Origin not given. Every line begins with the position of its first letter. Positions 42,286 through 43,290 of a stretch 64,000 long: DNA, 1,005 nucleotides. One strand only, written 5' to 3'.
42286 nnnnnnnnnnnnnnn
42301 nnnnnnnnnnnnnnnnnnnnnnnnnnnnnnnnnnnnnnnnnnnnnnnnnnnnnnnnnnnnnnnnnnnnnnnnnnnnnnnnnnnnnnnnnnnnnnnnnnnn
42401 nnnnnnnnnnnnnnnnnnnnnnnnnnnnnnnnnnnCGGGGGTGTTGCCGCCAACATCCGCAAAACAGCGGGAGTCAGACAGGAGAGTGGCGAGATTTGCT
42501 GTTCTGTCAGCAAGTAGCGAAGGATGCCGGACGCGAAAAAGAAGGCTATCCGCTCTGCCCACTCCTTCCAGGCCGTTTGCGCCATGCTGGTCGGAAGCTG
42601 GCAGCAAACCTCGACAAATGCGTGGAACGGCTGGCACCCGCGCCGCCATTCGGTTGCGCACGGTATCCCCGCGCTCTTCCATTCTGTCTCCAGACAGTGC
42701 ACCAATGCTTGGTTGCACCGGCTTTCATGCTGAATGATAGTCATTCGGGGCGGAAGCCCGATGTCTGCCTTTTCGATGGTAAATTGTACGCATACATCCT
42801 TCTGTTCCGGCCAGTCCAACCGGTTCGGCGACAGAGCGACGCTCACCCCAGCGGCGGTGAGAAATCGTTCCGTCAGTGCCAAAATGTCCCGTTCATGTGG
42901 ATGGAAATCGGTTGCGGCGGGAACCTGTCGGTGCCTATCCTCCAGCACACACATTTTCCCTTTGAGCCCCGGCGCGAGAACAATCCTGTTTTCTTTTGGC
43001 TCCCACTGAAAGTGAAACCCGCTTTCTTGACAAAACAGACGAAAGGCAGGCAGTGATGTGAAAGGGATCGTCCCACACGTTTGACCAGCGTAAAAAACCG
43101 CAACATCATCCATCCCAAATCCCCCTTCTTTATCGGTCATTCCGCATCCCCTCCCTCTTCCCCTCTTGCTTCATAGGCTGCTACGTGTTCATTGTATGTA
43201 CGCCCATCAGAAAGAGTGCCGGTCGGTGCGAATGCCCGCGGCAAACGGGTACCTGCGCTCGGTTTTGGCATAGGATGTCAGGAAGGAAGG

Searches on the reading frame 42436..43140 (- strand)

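Call 83: search_protein_families(library=pfam, alignment_id=A5, max_evalue=1)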
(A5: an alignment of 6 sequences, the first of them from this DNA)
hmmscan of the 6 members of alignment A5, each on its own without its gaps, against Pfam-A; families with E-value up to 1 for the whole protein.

A. member 1, seq(235 aa): 0 families

B. families by the number of members that match (of 6 scanned): 3 families
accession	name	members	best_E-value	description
PF09989.15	DUF2229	1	0.062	CoA enzyme activase uncharacterised domain (DUF2229)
PF14527.11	LAGLIDADG_WhiA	1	0.12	WhiA LAGLIDADG-like domain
PF12362.13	DUF3646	1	0.16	DNA polymerase III gamma and tau subunits C terminal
